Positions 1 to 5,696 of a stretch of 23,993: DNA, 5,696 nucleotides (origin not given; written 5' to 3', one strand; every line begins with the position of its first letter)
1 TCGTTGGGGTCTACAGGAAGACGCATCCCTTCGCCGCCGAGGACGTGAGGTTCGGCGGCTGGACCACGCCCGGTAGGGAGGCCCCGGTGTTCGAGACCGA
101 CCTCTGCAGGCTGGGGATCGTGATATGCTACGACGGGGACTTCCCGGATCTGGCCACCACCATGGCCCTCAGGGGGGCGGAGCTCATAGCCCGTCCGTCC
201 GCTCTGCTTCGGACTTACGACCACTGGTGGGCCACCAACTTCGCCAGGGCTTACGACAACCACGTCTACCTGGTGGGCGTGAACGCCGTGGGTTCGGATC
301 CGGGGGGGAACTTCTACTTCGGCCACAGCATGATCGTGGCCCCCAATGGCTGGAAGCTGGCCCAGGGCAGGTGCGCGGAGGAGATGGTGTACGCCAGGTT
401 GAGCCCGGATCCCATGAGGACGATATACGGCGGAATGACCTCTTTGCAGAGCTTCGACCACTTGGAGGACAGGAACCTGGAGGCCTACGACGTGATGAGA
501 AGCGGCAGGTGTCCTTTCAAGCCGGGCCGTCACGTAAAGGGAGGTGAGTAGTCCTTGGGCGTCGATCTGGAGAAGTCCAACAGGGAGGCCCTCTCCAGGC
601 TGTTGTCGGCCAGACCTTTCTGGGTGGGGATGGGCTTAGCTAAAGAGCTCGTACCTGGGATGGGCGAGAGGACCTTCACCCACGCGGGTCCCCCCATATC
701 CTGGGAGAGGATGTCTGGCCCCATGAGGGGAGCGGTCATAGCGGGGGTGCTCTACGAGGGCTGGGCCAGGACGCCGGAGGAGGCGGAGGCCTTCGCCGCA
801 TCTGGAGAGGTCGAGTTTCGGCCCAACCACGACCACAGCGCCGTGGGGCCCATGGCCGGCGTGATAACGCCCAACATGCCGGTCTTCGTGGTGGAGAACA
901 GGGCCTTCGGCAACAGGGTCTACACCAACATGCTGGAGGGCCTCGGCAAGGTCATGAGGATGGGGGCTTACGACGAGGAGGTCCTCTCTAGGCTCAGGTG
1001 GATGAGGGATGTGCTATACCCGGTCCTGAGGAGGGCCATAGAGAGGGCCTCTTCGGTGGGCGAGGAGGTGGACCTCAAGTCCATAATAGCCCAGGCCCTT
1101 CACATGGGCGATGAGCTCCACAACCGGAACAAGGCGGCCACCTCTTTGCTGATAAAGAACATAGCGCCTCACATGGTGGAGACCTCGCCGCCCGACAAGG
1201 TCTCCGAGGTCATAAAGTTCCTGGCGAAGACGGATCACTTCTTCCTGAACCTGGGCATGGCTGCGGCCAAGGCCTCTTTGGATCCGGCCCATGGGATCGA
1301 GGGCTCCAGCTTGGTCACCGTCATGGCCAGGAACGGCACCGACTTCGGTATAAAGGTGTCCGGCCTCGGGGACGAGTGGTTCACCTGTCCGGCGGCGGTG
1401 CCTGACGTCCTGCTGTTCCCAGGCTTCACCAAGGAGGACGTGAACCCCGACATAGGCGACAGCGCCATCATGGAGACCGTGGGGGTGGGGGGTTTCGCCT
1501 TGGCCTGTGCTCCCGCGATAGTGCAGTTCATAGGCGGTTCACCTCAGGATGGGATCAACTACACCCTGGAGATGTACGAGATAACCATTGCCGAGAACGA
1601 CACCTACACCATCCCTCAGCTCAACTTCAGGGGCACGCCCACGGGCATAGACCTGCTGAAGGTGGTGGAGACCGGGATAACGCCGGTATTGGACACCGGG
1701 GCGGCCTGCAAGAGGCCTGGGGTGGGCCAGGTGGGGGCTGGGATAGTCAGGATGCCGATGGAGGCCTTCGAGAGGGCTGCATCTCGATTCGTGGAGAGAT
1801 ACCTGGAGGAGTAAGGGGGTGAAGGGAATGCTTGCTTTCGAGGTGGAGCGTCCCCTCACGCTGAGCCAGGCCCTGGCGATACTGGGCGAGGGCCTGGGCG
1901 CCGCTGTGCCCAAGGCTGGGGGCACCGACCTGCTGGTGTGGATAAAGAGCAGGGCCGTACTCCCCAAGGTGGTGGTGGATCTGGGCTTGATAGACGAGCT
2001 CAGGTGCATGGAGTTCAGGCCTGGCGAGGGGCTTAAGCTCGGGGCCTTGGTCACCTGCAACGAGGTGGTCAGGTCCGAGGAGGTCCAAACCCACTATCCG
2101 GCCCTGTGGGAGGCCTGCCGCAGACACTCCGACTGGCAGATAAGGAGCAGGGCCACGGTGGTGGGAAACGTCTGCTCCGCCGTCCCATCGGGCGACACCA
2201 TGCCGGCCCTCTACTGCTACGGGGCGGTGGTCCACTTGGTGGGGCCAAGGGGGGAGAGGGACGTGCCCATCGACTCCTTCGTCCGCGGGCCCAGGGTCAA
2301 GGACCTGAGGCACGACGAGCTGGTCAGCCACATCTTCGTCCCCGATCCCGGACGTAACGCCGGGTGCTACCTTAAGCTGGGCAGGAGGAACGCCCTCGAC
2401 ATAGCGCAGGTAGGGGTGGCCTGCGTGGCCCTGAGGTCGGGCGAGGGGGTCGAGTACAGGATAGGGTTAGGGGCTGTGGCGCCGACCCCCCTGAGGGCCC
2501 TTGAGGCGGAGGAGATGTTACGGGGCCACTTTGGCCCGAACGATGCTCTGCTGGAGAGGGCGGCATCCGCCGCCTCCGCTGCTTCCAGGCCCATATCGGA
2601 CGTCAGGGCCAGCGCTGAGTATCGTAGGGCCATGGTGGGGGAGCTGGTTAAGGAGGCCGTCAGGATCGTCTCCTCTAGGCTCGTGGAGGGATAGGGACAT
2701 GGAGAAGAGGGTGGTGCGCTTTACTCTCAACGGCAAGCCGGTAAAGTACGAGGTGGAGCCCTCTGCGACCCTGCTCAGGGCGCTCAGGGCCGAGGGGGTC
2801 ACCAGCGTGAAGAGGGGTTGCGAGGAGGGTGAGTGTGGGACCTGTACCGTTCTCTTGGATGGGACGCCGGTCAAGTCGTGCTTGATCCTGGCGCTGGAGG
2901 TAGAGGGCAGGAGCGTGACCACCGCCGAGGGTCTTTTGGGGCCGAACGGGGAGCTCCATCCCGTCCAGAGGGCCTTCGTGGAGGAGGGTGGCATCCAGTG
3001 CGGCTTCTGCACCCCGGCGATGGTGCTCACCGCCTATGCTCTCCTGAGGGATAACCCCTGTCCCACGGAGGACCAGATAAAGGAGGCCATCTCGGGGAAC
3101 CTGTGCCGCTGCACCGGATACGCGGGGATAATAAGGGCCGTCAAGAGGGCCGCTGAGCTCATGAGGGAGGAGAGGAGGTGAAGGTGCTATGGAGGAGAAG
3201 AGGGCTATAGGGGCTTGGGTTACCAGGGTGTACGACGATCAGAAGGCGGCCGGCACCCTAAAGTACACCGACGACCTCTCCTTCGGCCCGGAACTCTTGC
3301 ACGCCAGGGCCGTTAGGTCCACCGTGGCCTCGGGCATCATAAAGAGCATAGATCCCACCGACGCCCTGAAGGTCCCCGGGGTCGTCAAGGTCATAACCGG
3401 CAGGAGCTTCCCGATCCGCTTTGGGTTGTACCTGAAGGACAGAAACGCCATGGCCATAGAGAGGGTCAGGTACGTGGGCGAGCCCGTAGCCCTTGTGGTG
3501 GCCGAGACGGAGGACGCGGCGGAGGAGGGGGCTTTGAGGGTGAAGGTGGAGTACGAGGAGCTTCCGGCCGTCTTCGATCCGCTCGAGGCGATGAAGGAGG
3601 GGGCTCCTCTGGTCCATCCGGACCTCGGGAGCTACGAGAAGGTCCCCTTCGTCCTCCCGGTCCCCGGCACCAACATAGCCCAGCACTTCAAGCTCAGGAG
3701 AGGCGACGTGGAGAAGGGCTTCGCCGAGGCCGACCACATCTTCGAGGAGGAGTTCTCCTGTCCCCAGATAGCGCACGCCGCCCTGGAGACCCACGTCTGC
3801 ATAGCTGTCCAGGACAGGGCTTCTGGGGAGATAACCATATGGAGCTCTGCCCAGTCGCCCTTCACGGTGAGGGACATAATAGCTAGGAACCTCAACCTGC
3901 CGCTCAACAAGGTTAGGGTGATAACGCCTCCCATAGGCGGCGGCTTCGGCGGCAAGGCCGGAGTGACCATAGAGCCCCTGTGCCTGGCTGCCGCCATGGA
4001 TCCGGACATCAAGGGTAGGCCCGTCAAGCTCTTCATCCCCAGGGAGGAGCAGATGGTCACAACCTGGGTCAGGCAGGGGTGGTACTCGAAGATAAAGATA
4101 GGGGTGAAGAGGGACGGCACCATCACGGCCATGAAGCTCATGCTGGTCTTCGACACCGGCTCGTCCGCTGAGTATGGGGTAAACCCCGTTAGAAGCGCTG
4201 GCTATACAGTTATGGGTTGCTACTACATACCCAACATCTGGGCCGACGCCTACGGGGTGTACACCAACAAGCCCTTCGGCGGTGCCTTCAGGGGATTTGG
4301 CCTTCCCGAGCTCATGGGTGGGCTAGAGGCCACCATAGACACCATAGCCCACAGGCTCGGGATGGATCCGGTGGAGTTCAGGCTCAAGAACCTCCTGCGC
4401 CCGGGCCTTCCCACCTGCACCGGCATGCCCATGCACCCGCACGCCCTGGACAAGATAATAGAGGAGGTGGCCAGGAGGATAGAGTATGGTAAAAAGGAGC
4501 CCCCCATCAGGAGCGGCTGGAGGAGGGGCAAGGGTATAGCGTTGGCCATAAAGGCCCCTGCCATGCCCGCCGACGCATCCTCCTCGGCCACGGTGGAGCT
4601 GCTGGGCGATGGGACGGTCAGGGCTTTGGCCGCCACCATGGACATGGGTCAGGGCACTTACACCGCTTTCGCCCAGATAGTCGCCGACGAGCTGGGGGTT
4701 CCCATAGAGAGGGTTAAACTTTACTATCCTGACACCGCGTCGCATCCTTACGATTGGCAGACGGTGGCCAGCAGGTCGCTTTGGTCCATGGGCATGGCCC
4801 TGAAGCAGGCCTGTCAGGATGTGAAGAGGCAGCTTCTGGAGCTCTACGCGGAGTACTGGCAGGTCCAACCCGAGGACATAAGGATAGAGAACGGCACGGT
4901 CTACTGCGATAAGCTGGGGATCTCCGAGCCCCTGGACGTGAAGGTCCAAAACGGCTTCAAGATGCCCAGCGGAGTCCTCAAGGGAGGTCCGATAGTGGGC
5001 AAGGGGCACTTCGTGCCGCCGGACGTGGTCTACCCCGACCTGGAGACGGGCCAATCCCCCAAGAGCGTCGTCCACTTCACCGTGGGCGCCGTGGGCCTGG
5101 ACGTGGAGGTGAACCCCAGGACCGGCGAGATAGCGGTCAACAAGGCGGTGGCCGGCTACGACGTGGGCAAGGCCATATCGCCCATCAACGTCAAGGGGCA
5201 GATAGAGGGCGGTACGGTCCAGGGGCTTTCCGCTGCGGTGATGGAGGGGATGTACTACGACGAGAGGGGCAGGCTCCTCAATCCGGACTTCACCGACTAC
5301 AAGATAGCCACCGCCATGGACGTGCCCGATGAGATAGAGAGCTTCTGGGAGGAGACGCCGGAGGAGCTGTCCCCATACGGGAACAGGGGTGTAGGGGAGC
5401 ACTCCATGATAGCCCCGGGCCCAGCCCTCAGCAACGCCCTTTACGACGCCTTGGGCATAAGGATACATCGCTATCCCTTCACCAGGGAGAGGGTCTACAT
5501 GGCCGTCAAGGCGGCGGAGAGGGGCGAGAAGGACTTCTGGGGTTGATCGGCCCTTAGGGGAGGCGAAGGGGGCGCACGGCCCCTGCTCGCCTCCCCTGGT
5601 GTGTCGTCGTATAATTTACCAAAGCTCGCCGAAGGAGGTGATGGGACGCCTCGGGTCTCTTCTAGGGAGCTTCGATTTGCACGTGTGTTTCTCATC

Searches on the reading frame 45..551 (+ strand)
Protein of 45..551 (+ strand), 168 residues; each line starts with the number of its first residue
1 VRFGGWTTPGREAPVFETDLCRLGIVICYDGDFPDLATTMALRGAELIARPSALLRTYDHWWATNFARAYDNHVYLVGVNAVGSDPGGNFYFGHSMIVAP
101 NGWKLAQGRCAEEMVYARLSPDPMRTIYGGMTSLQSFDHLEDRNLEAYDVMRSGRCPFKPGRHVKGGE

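Call 26: search_protein_families(library=ncbifam, proteins=[window:45-551:+], max_evalue=0.00001)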
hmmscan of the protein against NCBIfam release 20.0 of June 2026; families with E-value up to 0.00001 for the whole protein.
window:45-551:+ (168 aa): 7 families
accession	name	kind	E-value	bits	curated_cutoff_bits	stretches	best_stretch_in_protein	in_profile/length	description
NF033621.1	de_GSH_amidase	exception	3.8e-17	62.5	355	1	9-127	126-243/260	deaminated glutathione amidase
NF040852.1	nitrile_Arch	equivalog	4.3e-16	58.8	500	1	15-115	133-230/262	nitrilase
NF009803.0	PRK13287.1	equivalog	4.6e-16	58.5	406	1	14-124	150-262/333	formamidase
NF043013.1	DeGluthAmidYersProt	equivalog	3.2e-14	52.7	500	1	10-132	139-263/278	deaminated glutathione amidase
TIGR03381.1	agmatine_aguB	equivalog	2.2e-13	50.2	410.25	1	15-119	137-253/279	N-carbamoylputrescine amidase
NF009802.0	PRK13286.1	equivalog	6.1e-13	48.4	427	1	21-128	159-267/345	aliphatic amidase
NF007757.0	PRK10438.1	equivalog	2.3e-09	36.9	249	1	15-112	128-224/256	amidohydrolase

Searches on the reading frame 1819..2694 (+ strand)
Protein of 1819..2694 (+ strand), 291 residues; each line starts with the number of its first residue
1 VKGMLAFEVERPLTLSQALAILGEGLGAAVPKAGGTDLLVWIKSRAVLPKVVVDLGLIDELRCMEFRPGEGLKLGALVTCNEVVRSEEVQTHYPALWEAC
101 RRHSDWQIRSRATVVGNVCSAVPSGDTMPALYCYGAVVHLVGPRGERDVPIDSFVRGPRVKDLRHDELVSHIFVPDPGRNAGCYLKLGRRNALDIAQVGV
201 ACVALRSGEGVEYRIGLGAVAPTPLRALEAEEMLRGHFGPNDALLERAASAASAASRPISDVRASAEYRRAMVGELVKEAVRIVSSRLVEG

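Call 26: search_protein_families(library=ncbifam, proteins=[window:1819-2694:+], max_evalue=0.00001)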
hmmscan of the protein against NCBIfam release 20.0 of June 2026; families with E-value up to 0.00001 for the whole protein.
window:1819-2694:+ (291 aa): 8 families
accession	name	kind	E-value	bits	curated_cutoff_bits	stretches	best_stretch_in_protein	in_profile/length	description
NF043083.1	XdhB_XDHase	equivalog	1.2e-52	178.9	310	1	10-282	8-281/289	xanthine dehydrogenase subunit XdhB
NF041019.1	glyceraldDH_beta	equivalog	8.6e-50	169.5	350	1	7-282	6-278/280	glyceraldehyde dehydrogenase subunit beta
NF007427.0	PRK09971.1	equivalog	4.5e-48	163.9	287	1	9-282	7-281/292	xanthine dehydrogenase FAD-binding subunit XdhB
TIGR02963.1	xanthine_xdhA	equivalog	8.3e-38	130.2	467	1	11-277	197-461/468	xanthine dehydrogenase small subunit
TIGR03195.1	4hydrxCoA_B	equivalog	9.2e-35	120.3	404.55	2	117-280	151-315/321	4-hydroxybenzoyl-CoA reductase subunit beta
TIGR03199.1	pucC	equivalog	5.3e-21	75.1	306.05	1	13-273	2-258/264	xanthine dehydrogenase subunit C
TIGR03312.1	Se_sel_red_FAD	hypoth_equivalog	1.8e-10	40.4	241.5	1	11-278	6-244/257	molybdopterin-dependent oxidoreductase FAD-binding subunit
TIGR02969.1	mam_aldehyde_ox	subfamily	3.2e-06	24.9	1912.3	1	42-246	271-487/1330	aldehyde oxidase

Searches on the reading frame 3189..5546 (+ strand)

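Call 26: search_protein_families(library=ncbifam, proteins=[window:3189-5546:+], max_evalue=0.00001)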
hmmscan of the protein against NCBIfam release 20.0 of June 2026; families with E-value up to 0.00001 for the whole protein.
window:3189-5546:+ (785 aa): 13 families
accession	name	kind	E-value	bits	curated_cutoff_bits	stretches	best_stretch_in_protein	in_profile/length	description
NF043082.1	XdhA_XDHase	equivalog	2.1e-148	495.7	780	2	7-574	1-570/758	xanthine dehydrogenase subunit XdhA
TIGR03194.1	4hydrxCoA_A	equivalog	5.3e-142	474.8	994.55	1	16-772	6-745/746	4-hydroxybenzoyl-CoA reductase subunit alpha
NF007426.0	PRK09970.1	equivalog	5.8e-139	464.4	916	2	4-572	3-571/761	xanthine dehydrogenase molybdenum-binding subunit XdhA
NF041018.1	glyceraldDH_alpha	equivalog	2.5e-121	406.4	790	1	7-770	3-741/741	glyceraldehyde dehydrogenase subunit alpha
TIGR03196.1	pucD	equivalog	1.2e-116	390.9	783.65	1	11-769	7-754/763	xanthine dehydrogenase subunit D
NF045668.1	pterin_aldehy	equivalog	8.2e-106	355.1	1100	2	3-545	171-714/905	molybdopterin-dependent aldehyde oxidoreductase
NF040766.1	CODH_aero_grp5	exception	3.4e-104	349.6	950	2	4-572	2-576/785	aerobic carbon-monoxide dehydrogenase large subunit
TIGR02965.1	xanthine_xdhB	equivalog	2.1e-96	323.8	849.5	1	18-774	12-755/758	xanthine dehydrogenase molybdopterin binding subunit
TIGR03311.1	Se_dep_XDH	equivalog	2.4e-94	317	830.45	2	4-550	159-679/848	selenium-dependent xanthine dehydrogenase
TIGR02416.1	CO_dehy_Mo_lg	equivalog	2.7e-91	306.9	991.15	2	22-405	8-397/770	aerobic carbon-monoxide dehydrogenase large subunit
NF041671.1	peri_hyde_PaoC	equivalog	1.7e-84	284.6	1180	2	3-516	14-501/735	aldehyde oxidoreductase molybdenum-binding subunit PaoC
TIGR03313.1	Se_sel_red_Mo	hypoth_equivalog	3e-77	260.2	1101.9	2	159-772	349-948/951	molybdopterin-dependent oxidoreductase Mo/Fe-S-binding subunit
TIGR02969.1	mam_aldehyde_ox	subfamily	2.4e-59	200.9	1912.3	2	6-549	575-1102/1330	aldehyde oxidase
